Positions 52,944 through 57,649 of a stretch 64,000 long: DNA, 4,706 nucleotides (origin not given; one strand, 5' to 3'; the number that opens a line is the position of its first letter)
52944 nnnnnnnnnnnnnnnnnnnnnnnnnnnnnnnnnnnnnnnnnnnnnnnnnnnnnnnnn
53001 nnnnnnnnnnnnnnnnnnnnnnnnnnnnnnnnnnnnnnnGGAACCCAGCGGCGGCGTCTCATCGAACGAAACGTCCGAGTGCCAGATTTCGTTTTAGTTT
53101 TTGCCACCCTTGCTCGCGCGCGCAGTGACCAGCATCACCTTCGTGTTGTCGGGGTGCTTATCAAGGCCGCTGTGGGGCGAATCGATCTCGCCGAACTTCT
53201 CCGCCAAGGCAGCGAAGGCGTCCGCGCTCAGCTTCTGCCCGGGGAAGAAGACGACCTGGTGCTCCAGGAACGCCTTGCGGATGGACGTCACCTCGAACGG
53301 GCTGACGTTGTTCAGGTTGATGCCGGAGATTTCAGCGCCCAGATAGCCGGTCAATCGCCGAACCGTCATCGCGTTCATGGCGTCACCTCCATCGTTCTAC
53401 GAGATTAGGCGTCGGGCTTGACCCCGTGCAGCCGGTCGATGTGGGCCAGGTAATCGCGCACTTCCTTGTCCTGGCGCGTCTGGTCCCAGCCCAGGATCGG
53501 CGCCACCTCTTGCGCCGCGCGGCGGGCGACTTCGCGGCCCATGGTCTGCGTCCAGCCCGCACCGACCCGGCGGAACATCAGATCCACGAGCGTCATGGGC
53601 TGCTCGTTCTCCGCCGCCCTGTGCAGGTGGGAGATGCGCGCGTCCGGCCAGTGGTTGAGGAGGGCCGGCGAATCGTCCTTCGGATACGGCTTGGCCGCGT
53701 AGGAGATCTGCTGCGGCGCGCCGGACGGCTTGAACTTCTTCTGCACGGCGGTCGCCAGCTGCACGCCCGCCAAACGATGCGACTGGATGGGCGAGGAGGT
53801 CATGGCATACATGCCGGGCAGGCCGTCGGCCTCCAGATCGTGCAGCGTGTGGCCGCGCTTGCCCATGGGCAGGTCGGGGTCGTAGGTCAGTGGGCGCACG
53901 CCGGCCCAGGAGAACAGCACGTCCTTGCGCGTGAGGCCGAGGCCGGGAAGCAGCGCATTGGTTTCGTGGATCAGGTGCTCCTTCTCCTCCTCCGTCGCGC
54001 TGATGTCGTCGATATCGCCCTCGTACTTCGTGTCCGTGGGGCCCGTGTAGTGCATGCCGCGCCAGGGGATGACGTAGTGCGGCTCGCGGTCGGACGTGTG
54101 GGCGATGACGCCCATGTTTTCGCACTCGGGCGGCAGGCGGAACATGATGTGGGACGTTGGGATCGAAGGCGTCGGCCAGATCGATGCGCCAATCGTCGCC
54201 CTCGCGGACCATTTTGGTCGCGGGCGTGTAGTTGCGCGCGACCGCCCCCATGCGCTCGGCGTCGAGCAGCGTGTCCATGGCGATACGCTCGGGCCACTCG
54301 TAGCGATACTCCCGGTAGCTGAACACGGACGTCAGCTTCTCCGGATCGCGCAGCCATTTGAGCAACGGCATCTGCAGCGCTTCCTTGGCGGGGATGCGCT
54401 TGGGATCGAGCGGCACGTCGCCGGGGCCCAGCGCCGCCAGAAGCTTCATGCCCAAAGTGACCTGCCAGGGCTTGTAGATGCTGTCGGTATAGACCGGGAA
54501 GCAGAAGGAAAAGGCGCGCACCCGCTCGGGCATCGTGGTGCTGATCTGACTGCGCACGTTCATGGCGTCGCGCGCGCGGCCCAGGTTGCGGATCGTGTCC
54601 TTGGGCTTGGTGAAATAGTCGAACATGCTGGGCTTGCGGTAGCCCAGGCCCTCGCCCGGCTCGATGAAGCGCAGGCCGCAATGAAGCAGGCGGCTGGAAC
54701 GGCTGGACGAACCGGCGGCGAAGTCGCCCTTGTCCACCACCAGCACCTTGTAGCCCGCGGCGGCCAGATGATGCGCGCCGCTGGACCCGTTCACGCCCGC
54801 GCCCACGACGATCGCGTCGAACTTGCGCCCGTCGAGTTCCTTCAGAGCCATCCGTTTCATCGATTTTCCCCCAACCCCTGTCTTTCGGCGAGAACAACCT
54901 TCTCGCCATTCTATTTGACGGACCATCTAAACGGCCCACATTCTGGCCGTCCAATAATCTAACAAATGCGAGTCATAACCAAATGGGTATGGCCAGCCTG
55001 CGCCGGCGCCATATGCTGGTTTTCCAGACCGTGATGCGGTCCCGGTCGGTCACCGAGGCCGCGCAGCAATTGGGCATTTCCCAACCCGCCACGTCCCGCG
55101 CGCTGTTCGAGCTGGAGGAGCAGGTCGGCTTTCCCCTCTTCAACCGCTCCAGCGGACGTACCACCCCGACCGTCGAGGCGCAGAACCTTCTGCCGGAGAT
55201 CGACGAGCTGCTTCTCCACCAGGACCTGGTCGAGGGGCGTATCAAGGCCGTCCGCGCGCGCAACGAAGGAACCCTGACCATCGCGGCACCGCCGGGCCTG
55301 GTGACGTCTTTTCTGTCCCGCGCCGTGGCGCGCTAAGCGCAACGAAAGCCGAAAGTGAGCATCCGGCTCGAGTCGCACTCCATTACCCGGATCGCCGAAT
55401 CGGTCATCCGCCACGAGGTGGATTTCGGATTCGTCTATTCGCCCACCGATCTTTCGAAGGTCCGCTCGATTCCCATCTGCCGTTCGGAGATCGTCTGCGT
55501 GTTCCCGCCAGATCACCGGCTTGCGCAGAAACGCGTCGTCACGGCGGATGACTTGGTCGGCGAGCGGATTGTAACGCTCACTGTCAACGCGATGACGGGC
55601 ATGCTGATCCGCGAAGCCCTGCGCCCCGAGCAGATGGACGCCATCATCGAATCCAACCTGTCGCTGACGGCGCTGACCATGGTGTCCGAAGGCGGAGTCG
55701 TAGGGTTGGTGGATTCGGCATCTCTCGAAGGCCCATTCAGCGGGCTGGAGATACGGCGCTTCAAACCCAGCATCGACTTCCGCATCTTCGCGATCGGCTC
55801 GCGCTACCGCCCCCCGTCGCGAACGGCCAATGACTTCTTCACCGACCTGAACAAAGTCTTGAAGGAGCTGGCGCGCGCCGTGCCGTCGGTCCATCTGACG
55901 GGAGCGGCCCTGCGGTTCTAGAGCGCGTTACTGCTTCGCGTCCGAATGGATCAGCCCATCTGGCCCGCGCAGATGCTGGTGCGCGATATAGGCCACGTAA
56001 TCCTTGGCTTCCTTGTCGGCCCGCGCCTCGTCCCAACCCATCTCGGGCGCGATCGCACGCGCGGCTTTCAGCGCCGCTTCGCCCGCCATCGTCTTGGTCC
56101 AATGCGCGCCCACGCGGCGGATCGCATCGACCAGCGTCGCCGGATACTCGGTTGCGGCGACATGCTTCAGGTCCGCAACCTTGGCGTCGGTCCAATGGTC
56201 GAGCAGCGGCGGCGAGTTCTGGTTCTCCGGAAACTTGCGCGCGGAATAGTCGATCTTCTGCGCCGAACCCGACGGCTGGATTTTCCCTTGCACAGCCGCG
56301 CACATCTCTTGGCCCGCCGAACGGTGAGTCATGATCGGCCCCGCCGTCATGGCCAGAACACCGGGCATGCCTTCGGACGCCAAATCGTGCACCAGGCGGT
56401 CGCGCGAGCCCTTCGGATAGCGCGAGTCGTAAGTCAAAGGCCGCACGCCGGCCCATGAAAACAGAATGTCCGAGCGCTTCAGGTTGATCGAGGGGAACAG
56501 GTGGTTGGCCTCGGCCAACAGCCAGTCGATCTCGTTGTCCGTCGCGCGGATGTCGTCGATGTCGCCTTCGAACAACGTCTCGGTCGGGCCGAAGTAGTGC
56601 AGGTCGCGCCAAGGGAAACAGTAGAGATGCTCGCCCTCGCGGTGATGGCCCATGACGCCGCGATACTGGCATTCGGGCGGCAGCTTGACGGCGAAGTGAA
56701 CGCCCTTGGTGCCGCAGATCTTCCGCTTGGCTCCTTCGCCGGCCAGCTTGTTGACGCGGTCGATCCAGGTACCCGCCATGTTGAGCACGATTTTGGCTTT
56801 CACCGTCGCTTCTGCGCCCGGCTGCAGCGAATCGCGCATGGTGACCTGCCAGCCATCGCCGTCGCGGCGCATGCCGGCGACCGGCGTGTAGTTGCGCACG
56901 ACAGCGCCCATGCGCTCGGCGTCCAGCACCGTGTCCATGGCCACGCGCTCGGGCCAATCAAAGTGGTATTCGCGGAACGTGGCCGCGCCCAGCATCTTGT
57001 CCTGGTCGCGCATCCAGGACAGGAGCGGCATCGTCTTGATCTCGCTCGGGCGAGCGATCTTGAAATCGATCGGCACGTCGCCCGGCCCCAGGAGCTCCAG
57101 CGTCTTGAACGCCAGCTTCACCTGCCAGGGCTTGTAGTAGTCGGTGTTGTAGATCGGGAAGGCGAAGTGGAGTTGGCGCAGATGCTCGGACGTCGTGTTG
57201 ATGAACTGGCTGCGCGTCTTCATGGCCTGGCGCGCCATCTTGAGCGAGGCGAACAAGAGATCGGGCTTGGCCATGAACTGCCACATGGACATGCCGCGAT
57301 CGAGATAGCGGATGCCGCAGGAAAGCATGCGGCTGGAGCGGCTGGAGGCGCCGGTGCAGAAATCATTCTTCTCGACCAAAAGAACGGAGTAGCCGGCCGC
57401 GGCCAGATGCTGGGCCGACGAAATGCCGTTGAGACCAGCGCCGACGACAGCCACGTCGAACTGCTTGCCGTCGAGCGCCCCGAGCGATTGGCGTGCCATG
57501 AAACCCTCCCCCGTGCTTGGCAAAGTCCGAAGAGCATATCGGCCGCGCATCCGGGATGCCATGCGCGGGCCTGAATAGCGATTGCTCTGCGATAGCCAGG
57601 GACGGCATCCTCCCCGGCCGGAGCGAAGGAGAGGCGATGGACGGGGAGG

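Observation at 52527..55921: Decaying duplicate of a catabolic module: TauD with in-frame TAA, GlpD-like paralog with deletion and frameshift, LysR with in-frame TAA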

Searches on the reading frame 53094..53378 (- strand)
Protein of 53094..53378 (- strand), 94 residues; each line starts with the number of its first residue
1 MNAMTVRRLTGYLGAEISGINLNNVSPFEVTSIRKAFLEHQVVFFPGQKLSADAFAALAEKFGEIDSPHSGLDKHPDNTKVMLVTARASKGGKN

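Call 27: find_encoding_contigs(protein=window:53094-53378:-, flank=10000, max_places=10)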
Protein window:53094-53378:- (94 aa): 1 contig read that carries it; 1 place shown.
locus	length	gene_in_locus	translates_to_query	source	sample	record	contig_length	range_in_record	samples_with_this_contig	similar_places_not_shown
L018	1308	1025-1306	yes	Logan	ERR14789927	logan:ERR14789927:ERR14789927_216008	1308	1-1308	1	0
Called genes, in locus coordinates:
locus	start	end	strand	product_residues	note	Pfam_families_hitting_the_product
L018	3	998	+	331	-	?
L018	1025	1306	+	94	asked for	?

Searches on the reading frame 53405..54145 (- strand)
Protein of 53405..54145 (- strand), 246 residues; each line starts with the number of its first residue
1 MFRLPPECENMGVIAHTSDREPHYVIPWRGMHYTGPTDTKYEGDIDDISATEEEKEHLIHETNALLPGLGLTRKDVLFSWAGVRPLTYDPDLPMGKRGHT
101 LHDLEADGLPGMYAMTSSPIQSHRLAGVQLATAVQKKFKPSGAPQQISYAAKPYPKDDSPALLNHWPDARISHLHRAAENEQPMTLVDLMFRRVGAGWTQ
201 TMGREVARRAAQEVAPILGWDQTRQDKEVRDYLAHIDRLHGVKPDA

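Call 10: search_protein_families(library=pfam, proteins=[window:53408-54145:-])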
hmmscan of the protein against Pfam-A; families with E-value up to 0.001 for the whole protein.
window:53408-54145:- (246 aa): 2 families
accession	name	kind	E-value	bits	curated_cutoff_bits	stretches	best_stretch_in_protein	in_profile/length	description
PF01266.30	DAO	-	9.2e-10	39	27.9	1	16-113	248-330/353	FAD dependent oxidoreductase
PF16901.10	DAO_C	-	2.5e-06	27.8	31.4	1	168-225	68-126/126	C-terminal domain of alpha-glycerophosphate oxidase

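Call 46: find_encoding_contigs(protein=window:53405-54145:-, flank=10000, max_places=10)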
Protein window:53405-54145:- (246 aa): no gene with exactly this product is on record in the collection.

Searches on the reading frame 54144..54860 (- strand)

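Call 10: search_protein_families(library=pfam, proteins=[window:54144-54860:-])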
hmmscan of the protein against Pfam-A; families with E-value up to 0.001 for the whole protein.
seq(239 aa): 3 families
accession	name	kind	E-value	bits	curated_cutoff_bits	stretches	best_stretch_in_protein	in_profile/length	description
PF01266.30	DAO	-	4.1e-18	66.5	27.9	1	15-226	1-185/353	FAD dependent oxidoreductase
PF13450.12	NAD_binding_8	-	6.9e-07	29.9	21.9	1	18-54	1-37/68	NAD(P)-binding Rossmann-like domain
PF00890.30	FAD_binding_2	-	8.7e-05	22.3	20.4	1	15-55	1-41/414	FAD binding domain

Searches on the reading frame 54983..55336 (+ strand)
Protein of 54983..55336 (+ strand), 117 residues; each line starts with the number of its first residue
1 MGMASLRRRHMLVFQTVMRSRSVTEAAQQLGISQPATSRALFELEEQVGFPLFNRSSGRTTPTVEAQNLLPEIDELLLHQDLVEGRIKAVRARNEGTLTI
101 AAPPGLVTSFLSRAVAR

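Call 26: find_encoding_contigs(protein=window:54983-55336:+, flank=10000, max_places=10)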
Protein window:54983-55336:+ (117 aa): 7 contigs read that carry it; 7 places shown.
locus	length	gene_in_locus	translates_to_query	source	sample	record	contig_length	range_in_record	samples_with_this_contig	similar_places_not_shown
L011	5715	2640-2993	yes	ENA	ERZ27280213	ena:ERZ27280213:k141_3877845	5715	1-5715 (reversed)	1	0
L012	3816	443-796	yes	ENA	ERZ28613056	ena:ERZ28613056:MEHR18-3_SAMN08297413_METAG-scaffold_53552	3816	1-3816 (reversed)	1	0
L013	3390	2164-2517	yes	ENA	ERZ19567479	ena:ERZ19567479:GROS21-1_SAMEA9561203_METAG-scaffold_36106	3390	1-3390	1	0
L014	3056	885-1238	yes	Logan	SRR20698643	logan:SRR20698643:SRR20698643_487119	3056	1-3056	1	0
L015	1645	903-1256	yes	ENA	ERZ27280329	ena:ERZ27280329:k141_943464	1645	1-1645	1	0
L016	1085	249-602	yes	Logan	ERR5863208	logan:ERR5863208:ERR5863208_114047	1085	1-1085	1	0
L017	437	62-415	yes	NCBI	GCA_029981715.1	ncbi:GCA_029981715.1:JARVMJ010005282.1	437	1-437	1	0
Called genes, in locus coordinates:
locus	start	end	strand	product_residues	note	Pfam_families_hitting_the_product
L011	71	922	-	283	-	PF02668:TauD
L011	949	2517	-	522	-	PF01266:DAO, PF13450:NAD_binding_8 (weak), PF16901:DAO_C (weak)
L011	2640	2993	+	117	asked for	PF00126:HTH_1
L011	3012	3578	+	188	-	PF03466:LysR_substrate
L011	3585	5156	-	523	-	PF01266:DAO, PF01494:FAD_binding_3 (faint), PF12831:FAD_oxidored (weak), PF13450:NAD_binding_8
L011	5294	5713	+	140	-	?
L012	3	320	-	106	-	?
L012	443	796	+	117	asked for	PF00126:HTH_1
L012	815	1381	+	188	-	PF03466:LysR_substrate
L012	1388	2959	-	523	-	PF01266:DAO, PF01494:FAD_binding_3 (faint), PF12831:FAD_oxidored (weak), PF13450:NAD_binding_8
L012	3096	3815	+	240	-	?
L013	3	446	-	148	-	?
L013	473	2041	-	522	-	PF01266:DAO, PF13450:NAD_binding_8 (weak), PF16901:DAO_C (weak)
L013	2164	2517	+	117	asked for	PF00126:HTH_1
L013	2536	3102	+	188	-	PF03466:LysR_substrate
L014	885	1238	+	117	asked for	PF00126:HTH_1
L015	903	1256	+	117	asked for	PF00126:HTH_1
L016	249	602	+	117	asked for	PF00126:HTH_1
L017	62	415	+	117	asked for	PF00126:HTH_1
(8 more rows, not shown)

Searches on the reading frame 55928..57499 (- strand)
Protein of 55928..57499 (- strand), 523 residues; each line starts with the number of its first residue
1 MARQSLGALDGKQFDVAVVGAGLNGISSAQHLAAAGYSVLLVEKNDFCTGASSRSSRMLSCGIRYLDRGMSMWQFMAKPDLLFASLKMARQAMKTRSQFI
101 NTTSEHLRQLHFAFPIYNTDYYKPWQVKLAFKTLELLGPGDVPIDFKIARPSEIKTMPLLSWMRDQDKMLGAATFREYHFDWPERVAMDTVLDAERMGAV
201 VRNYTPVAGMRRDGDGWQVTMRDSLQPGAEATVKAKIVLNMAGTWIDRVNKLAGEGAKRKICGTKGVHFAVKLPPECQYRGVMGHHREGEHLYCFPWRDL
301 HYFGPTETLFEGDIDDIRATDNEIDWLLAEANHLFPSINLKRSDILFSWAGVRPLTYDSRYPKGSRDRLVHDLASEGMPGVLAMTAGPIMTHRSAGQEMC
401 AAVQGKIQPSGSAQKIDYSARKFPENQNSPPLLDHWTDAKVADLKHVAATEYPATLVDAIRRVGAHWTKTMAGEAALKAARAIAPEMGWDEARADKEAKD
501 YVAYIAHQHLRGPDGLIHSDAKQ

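Call 10: search_protein_families(library=pfam, proteins=[window:55931-57499:-])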
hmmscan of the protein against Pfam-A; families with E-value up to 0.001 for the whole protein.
window:55931-57499:- (523 aa): 6 families
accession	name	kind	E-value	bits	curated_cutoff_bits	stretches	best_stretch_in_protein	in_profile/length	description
PF01266.30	DAO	-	1.3e-44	153.7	27.9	1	15-387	1-347/353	FAD dependent oxidoreductase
PF13450.12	NAD_binding_8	-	6.7e-08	33.1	21.9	1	18-71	1-50/68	NAD(P)-binding Rossmann-like domain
PF01494.25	FAD_binding_3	-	1.7e-07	31.3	22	1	14-47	2-35/349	FAD binding domain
PF12831.13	FAD_oxidored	-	6.1e-07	29.5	27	1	15-64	1-50/416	FAD dependent oxidoreductase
PF00890.30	FAD_binding_2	-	3e-05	23.8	20.4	1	15-56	1-42/414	FAD binding domain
PF07992.20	Pyr_redox_2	-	0.00056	19.9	26.1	1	14-50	1-37/291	Pyridine nucleotide-disulphide oxidoreductase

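Call 11: find_encoding_contigs(protein=window:55928-57499:-, flank=10000, max_places=10)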
Protein window:55928-57499:- (523 aa): 1 contig read that carries it; 1 place shown.
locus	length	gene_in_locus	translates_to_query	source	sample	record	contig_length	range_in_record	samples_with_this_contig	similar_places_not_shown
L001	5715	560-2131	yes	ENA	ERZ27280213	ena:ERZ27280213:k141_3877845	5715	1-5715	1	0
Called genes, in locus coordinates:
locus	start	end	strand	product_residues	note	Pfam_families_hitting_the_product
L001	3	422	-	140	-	?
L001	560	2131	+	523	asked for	PF01266:DAO, PF01494:FAD_binding_3 (faint), PF12831:FAD_oxidored (weak), PF13450:NAD_binding_8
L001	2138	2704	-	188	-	PF03466:LysR_substrate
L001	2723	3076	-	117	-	PF00126:HTH_1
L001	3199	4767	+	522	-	PF01266:DAO, PF13450:NAD_binding_8 (weak), PF16901:DAO_C (weak)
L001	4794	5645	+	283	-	PF02668:TauD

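Call 16: find_related_loci(query=L001:4794-5642:+, collection=genome_contigs, flank=10000)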
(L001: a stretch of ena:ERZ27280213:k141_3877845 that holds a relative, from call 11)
Query L001:4794-5642:+ (283 aa) in genome_contigs; peptide patterns used: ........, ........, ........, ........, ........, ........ (x = any residue, [..] = any of these).
48 stretches matched a pattern; 9 encode a relative of the query (tblastn E <= 1e-3); 9 distinct loci.
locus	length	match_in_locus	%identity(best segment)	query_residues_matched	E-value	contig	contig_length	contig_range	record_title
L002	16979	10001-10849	94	1-283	0e+0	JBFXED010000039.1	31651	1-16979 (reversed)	MAG: Alphaproteobacteria bacterium isolate CA_2019_TPIn_108 NODE_4442_length_31651_cov_6.573119_TPIn, whole genome shotg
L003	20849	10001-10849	93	1-283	0e+0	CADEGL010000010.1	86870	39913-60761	MAG: uncultured Alphaproteobacteria bacterium isolate Alphaproteobacteria sp. RBC064 genome assembly, contig: MAG064_10,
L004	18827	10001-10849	91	1-283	0e+0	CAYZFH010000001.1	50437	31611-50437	MAG TPA_asm: uncultured Rhizobiaceae bacterium isolate SRP292972_co2_151 genome assembly, contig: NODE_584_length_50437_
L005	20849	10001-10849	76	1-283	1e-158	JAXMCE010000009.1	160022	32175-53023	MAG: Alphaproteobacteria bacterium isolate STL-PRO2 C2.23.fa-9, whole genome shotgun sequence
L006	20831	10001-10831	61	7-283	9e-127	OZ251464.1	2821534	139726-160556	MAG: Alphaproteobacteria bacterium isolate 6f72c6ff-155a-453e-af39-75dfec601056 genome assembly, chromosome: 1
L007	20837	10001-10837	62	5-283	2e-122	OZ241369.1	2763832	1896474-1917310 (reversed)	MAG: Alphaproteobacteria bacterium isolate a6466d14-aa2a-4488-8e79-5038ab0a8c4b genome assembly, chromosome: 1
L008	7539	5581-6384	41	6-280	1e-63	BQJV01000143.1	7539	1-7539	MAG: Acidimicrobiales bacterium DHS20C19 DNA, sequence143, whole genome shotgun sequence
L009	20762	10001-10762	38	2-277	5e-58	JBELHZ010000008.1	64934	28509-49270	MAG: Gammaproteobacteria bacterium isolate REMEI104_ass_metaspades_bin.5 NODE_313_length_64934_cov_9.526442, whole genom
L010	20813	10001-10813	39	6-280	6e-49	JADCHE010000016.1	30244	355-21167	MAG: Burkholderiales bacterium isolate M025S2SP1A76QC M025S2_16, whole genome shotgun sequence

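Call 24: search_protein_families(library=ncbifam, proteins=[L001:3199-4764:+, window:55931-57499:-, L001:4794-5642:+], max_evalue=0.01)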
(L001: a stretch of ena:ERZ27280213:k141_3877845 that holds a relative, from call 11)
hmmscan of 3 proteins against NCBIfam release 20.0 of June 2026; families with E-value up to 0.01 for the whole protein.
L001:3199-4764:+ (522 aa): 53 families (the best 25 are shown)
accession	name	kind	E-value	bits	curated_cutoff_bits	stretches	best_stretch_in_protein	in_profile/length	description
NF008899.0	PRK12266.1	equivalog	3.2e-40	138.1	360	2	97-365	68-328/508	glycerol-3-phosphate dehydrogenase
NF009906.0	PRK13369.1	equivalog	2.4e-37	128.6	352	2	92-365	63-327/502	glycerol-3-phosphate dehydrogenase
NF033461.1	glycerol3P_ox_1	equivalog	1.2e-32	113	840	2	98-363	81-349/607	type 1 glycerol-3-phosphate oxidase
TIGR03377.1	glycerol3P_GlpA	equivalog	8.6e-29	100.4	552.8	2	192-416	143-364/530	anaerobic glycerol-3-phosphate dehydrogenase subunit GlpA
NF008313.0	PRK11101.1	equivalog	1.3e-24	86.8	425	2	190-417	150-376/548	anaerobic glycerol-3-phosphate dehydrogenase subunit A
TIGR02352.1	thiamin_ThiO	equivalog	1e-10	41.3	250.8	2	239-370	193-312/351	glycine oxidase ThiO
NF007450.0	PRK10015.1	subfamily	2.1e-08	33.3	466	1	12-69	4-61/429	FAD-dependent oxidoreductase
NF050086.1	pipecolate_AmaA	exception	1.1e-06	27.5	600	1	12-68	24-79/425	L-pipecolate oxidase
TIGR01377.1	soxA_mon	subfamily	1.5e-06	27.2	479.65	1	14-58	1-47/381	amino oxidase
NF008425.0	PRK11259.1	equivalog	2e-06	27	257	1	12-59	3-52/377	N-methyl-L-tryptophan oxidase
TIGR02032.1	GG-red-SF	subfamily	3.3e-06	27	158.8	1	14-47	1-34/297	geranylgeranyl reductase family protein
NF007542.0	PRK10157.1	subfamily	5.2e-06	25.4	610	1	14-69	6-61/428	FAD-dependent oxidoreductase FixC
NF001933.0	PRK00711.1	subfamily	2e-05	23.8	383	1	17-53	4-40/429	D-amino acid dehydrogenase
NF033460.1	glycerol3P_ox_II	equivalog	3.3e-05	23.2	460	1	13-63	1-52/361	type 2 glycerol-3-phosphate oxidase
TIGR03197.1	MnmC_Cterm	equivalog_domain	9.5e-05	21.6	174.2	1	15-60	1-47/400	FAD-dependent 5-carboxymethylaminomethyl-2-thiouridine(34) oxidoreductase MnmC1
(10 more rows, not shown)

window:55931-57499:- (523 aa): 70 families (the best 25 are shown)
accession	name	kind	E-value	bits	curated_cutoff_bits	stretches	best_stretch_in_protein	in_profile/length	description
NF009906.0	PRK13369.1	equivalog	3.4e-42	144.6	352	1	12-401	5-372/502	glycerol-3-phosphate dehydrogenase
NF008899.0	PRK12266.1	equivalog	1.8e-39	135.6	360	1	12-410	5-382/508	glycerol-3-phosphate dehydrogenase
NF033461.1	glycerol3P_ox_1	equivalog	9.9e-37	126.5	840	2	165-357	155-350/607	type 1 glycerol-3-phosphate oxidase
TIGR03377.1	glycerol3P_GlpA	equivalog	7.8e-29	100.6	552.8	2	184-408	142-363/530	anaerobic glycerol-3-phosphate dehydrogenase subunit GlpA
NF008313.0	PRK11101.1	equivalog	7.5e-22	77.6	425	2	183-410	150-376/548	anaerobic glycerol-3-phosphate dehydrogenase subunit A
TIGR02352.1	thiamin_ThiO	equivalog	4.8e-10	39.1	250.8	1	16-61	1-46/351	glycine oxidase ThiO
NF050086.1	pipecolate_AmaA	exception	3.5e-08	32.5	600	1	12-62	24-74/425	L-pipecolate oxidase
TIGR01377.1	soxA_mon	subfamily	1.5e-07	30.6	479.65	1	14-56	1-45/381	amino oxidase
NF005691.0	PRK07494.1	equivalog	2.1e-07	29.8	459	1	12-119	7-112/404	UbiH/UbiF family hydroxylase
NF046068.1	AkvoneHdxseDnrF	equivalog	2.5e-07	30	650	1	16-46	1-31/439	aklavinone 12-hydroxylase DnrF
NF008425.0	PRK11259.1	equivalog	3.5e-07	29.5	257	1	12-47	3-38/377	N-methyl-L-tryptophan oxidase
TIGR03364.1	HpnW_proposed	hypoth_equivalog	5.6e-07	29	285.1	1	15-54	2-41/365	TIGR03364 family FAD-dependent oxidoreductase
NF009074.0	PRK12409.1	equivalog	8e-07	28.5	494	1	16-49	4-37/410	D-amino acid dehydrogenase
NF033460.1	glycerol3P_ox_II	equivalog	1.2e-06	27.9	460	0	14-63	2-52/361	type 2 glycerol-3-phosphate oxidase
TIGR02032.1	GG-red-SF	subfamily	2.6e-06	27.3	158.8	1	14-48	1-35/297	geranylgeranyl reductase family protein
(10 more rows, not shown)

L001:4794-5642:+ (283 aa): 3 families
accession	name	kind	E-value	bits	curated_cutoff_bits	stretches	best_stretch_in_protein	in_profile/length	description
NF007104.0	PRK09553.1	equivalog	4.9e-80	268.7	313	1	2-281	3-279/282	taurine dioxygenase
NF049937.1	CMthFAOxDecarbScoE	equivalog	5.7e-32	111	400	1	10-279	8-287/295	(3R)-3-[(carboxymethyl)amino]fatty acid oxygenase/decarboxylase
NF045815.1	Neo-PentlctneFsynPtlD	equivalog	5.8e-27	94.7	550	1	12-273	10-283/301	neopentalenolactone/pentalenolactone F synthase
